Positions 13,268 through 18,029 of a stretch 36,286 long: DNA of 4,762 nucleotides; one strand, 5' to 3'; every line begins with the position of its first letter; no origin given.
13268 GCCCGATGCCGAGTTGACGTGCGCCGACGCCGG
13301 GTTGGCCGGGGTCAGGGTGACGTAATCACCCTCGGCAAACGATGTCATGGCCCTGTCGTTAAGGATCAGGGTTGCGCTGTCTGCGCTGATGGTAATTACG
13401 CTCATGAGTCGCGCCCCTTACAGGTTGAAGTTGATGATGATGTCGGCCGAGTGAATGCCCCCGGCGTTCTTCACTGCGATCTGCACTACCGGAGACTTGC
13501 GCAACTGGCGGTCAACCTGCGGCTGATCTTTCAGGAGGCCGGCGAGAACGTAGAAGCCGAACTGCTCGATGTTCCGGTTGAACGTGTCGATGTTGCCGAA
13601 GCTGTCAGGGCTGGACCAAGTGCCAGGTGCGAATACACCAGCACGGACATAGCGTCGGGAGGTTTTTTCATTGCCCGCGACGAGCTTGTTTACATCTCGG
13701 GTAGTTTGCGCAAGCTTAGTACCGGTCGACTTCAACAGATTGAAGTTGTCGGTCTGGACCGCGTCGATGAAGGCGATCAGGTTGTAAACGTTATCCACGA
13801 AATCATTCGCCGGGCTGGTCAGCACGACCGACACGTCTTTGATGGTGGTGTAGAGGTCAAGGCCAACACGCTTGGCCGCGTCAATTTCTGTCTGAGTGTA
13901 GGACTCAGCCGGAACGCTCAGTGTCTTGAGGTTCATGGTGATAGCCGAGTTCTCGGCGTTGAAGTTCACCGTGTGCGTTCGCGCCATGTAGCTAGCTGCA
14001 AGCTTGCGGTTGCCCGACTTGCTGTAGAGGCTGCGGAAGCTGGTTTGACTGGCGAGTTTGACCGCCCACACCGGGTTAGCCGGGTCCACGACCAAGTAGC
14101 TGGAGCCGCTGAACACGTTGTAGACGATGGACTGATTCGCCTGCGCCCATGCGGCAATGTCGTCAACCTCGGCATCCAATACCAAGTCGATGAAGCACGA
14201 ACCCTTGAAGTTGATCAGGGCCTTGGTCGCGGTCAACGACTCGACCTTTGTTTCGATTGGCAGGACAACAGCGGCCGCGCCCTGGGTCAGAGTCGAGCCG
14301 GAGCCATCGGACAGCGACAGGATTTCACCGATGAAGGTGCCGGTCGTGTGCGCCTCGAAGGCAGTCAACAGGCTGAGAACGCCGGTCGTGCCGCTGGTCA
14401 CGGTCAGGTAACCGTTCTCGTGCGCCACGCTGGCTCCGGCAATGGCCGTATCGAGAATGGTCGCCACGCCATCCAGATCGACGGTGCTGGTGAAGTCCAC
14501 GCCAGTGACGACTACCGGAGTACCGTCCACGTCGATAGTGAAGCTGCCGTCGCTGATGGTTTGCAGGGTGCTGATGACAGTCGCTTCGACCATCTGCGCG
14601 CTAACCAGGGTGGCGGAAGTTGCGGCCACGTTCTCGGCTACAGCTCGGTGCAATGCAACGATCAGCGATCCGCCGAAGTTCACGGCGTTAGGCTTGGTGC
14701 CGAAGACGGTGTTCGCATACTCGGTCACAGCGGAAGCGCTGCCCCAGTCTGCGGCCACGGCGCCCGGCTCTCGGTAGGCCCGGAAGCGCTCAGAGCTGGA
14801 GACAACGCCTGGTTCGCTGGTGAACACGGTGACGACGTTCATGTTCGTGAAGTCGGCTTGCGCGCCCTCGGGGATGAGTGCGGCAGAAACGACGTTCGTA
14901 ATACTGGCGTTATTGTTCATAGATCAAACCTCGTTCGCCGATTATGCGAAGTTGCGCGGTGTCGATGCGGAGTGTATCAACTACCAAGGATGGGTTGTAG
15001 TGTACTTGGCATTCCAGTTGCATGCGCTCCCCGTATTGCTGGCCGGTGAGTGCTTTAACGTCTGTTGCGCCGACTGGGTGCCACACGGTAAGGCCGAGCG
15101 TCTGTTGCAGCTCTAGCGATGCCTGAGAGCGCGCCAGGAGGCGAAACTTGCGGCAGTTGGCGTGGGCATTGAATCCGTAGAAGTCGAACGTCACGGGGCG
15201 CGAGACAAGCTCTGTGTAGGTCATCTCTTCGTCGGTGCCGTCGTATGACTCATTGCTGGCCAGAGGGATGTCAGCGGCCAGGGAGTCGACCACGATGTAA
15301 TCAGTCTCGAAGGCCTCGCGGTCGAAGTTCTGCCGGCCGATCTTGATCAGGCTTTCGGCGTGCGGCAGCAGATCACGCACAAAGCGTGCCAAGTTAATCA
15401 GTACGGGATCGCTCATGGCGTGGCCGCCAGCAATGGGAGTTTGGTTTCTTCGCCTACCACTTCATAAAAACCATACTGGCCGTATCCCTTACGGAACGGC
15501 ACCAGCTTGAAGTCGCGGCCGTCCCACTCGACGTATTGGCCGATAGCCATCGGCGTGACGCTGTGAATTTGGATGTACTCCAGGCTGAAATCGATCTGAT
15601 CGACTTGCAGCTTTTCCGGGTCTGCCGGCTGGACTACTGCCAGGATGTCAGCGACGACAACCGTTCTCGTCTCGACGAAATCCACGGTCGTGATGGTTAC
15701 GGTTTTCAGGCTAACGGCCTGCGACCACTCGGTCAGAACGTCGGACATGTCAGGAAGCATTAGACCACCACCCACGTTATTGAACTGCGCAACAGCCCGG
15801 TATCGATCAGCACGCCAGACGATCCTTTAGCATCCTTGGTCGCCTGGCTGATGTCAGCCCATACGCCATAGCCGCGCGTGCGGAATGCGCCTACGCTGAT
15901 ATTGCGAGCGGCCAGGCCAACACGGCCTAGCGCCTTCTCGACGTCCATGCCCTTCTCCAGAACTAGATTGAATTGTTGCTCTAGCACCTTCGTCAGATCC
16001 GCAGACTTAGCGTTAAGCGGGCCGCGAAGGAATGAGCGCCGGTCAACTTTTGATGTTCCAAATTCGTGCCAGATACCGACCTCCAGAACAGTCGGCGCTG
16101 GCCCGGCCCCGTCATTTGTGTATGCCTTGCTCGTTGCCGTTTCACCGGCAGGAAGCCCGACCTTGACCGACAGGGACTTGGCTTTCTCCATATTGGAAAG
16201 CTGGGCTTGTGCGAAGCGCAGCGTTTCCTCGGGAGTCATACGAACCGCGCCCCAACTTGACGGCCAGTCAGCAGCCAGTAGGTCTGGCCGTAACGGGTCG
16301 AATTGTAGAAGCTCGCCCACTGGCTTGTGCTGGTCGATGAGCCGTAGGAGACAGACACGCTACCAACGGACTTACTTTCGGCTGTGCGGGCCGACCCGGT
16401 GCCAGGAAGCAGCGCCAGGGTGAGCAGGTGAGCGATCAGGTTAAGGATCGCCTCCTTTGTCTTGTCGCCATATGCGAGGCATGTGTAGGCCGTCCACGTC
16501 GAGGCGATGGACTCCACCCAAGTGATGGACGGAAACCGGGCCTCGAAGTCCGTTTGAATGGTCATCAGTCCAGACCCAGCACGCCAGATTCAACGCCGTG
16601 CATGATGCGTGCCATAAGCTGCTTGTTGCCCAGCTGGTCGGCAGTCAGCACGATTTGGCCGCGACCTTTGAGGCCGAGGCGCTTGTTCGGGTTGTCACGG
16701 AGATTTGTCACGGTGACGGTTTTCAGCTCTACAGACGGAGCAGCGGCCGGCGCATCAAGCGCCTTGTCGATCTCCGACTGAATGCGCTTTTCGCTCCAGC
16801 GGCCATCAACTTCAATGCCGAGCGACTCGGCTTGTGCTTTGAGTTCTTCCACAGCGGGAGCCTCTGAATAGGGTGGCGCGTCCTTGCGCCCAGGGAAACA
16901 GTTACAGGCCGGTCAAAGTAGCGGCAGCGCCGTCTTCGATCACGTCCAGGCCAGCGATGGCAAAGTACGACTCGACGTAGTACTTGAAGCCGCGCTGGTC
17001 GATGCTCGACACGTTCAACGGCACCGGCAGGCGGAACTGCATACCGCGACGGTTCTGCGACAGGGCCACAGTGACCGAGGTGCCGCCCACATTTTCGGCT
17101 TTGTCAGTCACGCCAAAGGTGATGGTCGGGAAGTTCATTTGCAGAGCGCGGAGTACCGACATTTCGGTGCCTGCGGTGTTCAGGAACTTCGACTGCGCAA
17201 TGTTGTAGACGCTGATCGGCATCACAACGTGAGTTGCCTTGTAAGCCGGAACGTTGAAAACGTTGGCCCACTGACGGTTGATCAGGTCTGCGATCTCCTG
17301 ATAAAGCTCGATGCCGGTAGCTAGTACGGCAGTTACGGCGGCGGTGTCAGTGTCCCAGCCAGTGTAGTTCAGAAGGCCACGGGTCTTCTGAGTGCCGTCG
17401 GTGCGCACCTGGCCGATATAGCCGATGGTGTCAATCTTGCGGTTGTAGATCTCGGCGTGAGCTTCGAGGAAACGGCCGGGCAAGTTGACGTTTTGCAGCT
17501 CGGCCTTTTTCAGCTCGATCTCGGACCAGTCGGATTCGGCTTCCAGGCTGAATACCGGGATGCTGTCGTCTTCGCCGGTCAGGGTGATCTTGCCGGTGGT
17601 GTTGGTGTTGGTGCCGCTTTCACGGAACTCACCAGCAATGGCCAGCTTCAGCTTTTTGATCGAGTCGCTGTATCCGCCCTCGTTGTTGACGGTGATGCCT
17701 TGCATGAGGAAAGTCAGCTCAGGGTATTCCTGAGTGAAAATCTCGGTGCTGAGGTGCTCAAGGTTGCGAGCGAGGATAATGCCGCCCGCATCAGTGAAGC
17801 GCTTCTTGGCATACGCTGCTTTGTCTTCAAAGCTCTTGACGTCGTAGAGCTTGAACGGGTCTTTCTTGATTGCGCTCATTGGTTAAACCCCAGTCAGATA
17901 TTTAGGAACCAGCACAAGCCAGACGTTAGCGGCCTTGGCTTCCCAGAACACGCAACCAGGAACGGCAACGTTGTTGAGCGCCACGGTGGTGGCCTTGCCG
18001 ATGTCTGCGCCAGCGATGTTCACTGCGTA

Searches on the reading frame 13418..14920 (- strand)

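Call 66: search_protein_families(library=phrogs, proteins=[window:13418-14920:-], max_evalue=0.00001)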
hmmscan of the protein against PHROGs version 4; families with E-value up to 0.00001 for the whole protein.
window:13418-14920:- (500 aa): 3 families
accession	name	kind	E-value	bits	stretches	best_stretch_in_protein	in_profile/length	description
phrog_205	-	tail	1.7e-67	229.3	1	3-499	11-433/455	tail sheath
phrog_9590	-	unknown function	1.3e-19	71.6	1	310-499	193-373/377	-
phrog_38059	-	unknown function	2e-12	48.1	1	412-497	3-85/88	-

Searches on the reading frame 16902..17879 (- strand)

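Call 66: search_protein_families(library=phrogs, proteins=[window:16902-17879:-], max_evalue=0.00001)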
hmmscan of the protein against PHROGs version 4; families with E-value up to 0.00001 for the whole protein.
window:16902-17879:- (325 aa): 1 family
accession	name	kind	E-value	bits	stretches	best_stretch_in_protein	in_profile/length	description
phrog_264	-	head and packaging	2.1e-44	152.8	1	23-324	18-320/321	major head protein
